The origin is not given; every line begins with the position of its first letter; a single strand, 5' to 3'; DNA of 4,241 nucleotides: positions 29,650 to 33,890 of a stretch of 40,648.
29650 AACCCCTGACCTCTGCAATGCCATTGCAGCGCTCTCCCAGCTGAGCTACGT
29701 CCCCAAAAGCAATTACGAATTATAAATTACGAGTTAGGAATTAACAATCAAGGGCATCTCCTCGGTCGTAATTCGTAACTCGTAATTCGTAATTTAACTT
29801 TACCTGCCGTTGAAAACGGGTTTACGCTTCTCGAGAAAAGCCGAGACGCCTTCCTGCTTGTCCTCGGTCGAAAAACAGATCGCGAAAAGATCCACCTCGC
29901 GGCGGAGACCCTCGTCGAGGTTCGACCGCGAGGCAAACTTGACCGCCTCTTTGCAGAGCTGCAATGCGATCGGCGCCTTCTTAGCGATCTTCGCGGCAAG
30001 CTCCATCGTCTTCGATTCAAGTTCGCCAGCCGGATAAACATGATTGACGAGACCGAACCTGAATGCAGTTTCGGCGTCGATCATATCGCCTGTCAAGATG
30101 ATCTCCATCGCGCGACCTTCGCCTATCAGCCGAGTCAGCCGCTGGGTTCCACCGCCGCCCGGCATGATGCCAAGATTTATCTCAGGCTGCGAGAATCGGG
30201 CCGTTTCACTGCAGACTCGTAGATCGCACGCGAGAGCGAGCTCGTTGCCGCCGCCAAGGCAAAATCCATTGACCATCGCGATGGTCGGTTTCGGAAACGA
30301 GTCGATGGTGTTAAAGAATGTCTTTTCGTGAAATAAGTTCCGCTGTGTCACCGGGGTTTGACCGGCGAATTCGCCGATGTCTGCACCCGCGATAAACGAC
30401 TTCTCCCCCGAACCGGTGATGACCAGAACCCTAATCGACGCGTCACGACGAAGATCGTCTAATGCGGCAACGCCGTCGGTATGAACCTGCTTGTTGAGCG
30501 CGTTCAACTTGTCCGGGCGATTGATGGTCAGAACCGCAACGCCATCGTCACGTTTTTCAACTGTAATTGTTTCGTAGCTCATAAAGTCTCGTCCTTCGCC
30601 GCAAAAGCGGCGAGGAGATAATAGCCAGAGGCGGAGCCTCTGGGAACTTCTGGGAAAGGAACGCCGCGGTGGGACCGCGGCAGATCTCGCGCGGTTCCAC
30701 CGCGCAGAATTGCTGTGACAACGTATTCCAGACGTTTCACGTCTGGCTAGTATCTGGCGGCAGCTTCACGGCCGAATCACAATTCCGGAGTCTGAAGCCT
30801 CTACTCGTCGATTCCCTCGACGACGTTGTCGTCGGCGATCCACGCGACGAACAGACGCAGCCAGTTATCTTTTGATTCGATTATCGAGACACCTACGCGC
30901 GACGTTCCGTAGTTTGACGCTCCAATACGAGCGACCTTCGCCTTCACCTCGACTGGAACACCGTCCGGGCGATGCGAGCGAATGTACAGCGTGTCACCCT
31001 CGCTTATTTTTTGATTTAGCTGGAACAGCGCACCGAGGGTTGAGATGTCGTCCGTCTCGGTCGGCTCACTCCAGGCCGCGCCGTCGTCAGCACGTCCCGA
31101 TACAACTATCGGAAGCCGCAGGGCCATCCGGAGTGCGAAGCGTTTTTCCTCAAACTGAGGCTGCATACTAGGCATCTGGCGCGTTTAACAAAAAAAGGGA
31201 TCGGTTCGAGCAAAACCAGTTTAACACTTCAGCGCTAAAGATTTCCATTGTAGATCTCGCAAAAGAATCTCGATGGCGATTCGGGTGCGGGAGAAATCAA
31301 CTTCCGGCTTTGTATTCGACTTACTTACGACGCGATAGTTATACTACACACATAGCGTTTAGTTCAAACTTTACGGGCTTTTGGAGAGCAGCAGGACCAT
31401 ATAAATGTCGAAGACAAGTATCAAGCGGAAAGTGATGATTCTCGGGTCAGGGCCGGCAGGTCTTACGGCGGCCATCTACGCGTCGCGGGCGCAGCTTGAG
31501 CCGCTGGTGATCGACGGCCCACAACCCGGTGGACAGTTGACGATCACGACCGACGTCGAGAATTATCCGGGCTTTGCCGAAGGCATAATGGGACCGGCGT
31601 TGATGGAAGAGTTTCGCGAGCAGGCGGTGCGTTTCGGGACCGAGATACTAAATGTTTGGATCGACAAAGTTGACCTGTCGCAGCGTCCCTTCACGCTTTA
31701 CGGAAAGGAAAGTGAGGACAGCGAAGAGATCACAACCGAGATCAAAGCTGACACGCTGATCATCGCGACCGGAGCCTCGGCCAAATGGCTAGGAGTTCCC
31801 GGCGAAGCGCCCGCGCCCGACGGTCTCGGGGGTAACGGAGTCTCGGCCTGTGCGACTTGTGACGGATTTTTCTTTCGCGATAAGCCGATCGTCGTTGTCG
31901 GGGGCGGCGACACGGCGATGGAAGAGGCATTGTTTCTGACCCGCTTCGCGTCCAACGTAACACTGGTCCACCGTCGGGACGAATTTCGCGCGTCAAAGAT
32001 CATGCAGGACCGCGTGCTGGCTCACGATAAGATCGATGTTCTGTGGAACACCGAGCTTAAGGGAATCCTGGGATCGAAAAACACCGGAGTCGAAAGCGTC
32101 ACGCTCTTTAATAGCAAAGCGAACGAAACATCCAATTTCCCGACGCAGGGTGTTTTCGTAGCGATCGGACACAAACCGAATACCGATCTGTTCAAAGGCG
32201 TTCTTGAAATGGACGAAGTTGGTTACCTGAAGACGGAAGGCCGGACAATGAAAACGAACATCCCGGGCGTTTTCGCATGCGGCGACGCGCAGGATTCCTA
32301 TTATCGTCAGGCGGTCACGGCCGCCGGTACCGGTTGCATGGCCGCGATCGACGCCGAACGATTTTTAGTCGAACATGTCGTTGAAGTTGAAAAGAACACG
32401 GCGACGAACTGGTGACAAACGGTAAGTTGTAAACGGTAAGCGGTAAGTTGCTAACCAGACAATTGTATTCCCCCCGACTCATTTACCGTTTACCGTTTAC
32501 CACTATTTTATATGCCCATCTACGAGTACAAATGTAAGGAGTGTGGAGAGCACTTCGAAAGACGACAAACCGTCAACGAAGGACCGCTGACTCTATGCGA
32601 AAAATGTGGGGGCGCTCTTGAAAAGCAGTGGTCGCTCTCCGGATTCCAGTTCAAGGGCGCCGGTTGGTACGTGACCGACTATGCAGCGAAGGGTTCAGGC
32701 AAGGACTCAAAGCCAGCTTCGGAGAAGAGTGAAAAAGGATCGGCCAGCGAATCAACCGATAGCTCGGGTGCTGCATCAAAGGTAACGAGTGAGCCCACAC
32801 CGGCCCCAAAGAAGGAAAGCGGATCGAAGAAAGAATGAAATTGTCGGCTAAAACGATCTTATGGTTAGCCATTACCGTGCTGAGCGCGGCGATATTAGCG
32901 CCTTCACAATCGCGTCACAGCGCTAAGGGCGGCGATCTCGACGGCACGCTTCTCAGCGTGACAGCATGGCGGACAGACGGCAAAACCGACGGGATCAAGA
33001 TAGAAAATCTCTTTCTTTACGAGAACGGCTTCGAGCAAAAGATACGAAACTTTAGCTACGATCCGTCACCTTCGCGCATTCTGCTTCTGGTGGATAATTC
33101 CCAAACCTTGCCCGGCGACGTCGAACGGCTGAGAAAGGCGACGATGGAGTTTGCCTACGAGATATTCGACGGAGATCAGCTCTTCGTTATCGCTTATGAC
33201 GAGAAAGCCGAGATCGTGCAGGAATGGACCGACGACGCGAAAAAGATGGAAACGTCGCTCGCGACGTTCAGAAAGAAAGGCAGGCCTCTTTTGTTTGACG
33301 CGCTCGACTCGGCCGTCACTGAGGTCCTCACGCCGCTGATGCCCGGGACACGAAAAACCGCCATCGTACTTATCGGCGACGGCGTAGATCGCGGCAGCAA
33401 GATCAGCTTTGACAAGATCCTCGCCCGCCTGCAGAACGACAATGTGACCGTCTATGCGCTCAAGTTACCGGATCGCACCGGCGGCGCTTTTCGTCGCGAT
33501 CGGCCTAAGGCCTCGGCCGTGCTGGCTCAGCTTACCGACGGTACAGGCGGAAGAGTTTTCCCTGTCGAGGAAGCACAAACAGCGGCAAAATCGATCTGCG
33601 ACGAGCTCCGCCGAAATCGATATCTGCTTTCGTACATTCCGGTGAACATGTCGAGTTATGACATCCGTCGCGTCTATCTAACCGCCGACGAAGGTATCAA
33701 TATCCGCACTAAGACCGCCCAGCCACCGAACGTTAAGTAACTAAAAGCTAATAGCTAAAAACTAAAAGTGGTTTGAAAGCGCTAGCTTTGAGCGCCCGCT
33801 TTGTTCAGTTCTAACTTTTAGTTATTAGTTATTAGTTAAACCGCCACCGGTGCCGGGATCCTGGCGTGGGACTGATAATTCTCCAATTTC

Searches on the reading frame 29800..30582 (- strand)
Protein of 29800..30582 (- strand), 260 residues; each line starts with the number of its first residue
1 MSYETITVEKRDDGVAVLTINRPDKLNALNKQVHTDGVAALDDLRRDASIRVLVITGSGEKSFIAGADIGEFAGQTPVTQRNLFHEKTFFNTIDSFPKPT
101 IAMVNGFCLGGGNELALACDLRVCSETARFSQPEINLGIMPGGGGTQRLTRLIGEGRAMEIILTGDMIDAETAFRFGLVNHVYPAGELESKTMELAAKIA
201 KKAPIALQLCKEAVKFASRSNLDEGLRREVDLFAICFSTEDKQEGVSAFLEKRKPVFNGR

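Call 70: search_protein_families(library=pfam, proteins=[window:29800-30582:-], max_evalue=0.00001)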
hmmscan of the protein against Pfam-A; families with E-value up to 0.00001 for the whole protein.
window:29800-30582:- (260 aa): 2 families
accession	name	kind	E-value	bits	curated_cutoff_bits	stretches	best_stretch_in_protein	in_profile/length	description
PF00378.25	ECH_1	-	1.1e-72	244.9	27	1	12-259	3-250/251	Enoyl-CoA hydratase/isomerase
PF16113.10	ECH_2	-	1.2e-42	147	27.2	1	16-196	2-185/335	Enoyl-CoA hydratase/isomerase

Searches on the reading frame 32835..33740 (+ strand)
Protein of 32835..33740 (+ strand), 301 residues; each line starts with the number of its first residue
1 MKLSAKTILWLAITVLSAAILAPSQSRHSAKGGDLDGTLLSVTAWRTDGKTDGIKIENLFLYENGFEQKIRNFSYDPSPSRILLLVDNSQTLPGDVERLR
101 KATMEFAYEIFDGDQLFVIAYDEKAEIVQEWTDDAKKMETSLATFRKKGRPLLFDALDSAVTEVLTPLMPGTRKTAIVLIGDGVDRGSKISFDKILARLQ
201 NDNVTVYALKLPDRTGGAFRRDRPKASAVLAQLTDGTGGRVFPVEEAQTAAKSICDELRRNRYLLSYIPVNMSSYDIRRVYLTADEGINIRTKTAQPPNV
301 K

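Call 70: search_protein_families(library=pfam, proteins=[window:32835-33740:+], max_evalue=0.00001)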
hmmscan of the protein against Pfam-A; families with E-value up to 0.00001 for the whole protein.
window:32835-33740:+ (301 aa): 1 family
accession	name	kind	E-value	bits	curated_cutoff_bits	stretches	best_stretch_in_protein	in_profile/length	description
PF13519.12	VWA_2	-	2.4e-07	31.8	27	1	82-183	1-106/107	von Willebrand factor type A domain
